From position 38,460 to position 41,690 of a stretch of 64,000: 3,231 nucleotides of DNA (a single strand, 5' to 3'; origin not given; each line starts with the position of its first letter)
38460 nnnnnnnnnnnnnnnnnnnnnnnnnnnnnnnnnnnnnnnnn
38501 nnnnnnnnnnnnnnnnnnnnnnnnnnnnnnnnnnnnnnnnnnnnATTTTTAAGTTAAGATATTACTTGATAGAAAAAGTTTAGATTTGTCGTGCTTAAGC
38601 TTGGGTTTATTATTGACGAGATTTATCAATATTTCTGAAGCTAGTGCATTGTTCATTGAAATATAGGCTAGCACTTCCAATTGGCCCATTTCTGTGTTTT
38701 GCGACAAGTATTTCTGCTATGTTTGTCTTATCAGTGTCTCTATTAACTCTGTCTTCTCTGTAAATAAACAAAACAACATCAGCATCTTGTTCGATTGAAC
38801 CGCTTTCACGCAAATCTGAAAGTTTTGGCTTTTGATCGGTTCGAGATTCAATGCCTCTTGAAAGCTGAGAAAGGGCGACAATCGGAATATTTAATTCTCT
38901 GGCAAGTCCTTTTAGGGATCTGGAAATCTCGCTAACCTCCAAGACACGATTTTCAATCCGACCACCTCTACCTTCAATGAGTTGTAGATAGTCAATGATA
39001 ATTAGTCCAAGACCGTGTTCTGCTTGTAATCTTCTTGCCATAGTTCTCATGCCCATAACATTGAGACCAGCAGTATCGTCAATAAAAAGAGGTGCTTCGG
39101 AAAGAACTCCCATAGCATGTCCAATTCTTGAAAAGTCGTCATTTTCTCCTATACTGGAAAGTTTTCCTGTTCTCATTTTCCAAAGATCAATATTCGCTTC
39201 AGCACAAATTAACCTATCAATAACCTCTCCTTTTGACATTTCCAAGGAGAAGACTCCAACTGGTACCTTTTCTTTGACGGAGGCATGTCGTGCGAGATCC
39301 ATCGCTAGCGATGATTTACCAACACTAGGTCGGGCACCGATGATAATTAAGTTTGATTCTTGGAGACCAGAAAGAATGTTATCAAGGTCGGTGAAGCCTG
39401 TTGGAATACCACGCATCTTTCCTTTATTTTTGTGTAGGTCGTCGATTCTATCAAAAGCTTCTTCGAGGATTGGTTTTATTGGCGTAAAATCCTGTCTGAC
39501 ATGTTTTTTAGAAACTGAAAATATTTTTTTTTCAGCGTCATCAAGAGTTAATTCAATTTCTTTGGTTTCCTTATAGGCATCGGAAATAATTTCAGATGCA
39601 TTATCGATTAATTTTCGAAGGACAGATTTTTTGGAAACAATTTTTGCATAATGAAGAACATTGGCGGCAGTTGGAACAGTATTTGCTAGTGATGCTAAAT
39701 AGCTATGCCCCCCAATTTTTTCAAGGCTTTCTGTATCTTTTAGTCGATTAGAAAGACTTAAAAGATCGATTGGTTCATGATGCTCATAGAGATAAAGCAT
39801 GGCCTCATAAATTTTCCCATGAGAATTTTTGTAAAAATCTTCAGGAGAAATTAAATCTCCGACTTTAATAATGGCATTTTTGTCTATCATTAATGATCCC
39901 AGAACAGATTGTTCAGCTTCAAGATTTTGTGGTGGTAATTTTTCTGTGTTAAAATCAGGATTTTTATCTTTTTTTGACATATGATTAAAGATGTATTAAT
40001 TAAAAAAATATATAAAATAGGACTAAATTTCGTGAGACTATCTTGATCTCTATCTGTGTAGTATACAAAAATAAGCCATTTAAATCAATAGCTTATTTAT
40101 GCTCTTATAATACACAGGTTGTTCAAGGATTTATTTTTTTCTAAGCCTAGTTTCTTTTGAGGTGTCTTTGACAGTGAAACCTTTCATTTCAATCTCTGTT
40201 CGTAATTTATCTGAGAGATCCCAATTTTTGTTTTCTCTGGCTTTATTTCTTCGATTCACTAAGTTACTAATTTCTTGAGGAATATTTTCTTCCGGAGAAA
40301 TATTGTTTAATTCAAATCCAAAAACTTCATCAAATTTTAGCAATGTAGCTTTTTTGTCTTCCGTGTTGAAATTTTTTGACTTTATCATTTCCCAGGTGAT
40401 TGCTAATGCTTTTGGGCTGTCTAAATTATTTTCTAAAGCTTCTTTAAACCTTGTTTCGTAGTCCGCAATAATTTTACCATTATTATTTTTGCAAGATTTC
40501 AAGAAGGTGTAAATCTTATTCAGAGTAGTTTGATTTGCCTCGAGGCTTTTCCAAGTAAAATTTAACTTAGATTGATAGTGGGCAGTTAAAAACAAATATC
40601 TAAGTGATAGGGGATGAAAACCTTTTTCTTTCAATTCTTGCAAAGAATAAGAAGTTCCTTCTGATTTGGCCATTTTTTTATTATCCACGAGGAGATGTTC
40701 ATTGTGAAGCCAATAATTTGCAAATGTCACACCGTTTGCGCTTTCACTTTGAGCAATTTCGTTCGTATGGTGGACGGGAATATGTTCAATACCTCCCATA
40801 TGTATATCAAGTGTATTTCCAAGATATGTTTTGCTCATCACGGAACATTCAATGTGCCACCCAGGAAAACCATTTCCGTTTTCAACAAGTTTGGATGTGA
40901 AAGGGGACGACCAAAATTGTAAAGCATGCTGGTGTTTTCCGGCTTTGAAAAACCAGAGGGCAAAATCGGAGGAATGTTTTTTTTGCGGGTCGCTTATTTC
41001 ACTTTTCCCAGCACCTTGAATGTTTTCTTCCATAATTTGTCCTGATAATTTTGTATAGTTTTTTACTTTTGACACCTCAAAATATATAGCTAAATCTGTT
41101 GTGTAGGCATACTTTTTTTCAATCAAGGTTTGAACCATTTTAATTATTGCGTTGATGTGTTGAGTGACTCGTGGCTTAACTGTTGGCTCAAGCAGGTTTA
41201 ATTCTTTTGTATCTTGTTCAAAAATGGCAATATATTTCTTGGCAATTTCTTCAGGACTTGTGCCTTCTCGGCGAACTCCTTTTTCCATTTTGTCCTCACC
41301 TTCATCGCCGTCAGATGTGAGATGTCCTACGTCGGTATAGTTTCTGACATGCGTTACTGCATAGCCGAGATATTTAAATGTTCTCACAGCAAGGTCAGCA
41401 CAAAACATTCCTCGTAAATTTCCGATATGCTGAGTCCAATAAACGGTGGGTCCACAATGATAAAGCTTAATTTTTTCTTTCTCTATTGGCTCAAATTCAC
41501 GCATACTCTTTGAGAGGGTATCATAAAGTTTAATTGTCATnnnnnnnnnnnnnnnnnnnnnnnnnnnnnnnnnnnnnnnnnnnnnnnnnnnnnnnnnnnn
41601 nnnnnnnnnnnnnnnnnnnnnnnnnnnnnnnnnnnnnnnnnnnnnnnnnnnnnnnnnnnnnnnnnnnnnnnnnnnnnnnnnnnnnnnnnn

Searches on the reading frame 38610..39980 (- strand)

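Call 11: search_protein_families(library=pfam, proteins=[window:38610-39980:-])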
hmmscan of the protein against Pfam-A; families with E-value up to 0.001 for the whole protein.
window:38610-39980:- (456 aa): 3 families
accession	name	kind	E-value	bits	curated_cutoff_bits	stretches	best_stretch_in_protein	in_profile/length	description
PF03796.21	DnaB_C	-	7.2e-102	340.6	27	1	191-450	1-255/255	DnaB-like helicase C terminal domain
PF00772.26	DnaB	-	3e-36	124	23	1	16-116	2-102/103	DnaB-like helicase N terminal domain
PF13481.12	AAA_25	-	1.2e-11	45.1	27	1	192-371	15-188/195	AAA domain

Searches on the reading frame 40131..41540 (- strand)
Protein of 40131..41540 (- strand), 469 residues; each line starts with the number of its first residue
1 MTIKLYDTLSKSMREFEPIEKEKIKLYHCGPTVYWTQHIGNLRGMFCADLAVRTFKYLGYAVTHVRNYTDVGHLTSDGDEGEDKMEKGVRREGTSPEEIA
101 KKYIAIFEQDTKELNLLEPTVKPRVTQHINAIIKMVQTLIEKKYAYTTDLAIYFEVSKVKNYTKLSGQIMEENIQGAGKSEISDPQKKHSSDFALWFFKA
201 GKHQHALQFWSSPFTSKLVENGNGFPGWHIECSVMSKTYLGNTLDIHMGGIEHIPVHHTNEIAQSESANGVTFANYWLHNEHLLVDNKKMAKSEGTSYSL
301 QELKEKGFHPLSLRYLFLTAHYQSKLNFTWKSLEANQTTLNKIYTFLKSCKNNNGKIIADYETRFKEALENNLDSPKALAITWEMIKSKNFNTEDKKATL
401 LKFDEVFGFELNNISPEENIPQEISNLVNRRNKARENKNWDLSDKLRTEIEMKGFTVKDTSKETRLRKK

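Call 11: search_protein_families(library=pfam, proteins=[window:40131-41540:-])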
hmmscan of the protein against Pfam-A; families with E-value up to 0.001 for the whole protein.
window:40131-41540:- (469 aa): 3 families
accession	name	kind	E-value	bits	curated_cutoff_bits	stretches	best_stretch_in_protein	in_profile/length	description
PF01406.26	tRNA-synt_1e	-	3.7e-83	279.8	27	1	16-335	2-298/301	tRNA synthetases class I (C) catalytic domain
PF09334.17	tRNA-synt_1g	-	8.9e-11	41.6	20.1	2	256-335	294-373/391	tRNA synthetases class I (M)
PF23493.1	CysS_C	-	3e-05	24.5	23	1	420-465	4-49/51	Cysteinyl-tRNA ligase anticodon binding domain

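Call 14: find_encoding_contigs(protein=window:40131-41540:-, flank=10000, max_places=10)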
Protein window:40131-41540:- (469 aa): no gene with exactly this product is on record in the collection.
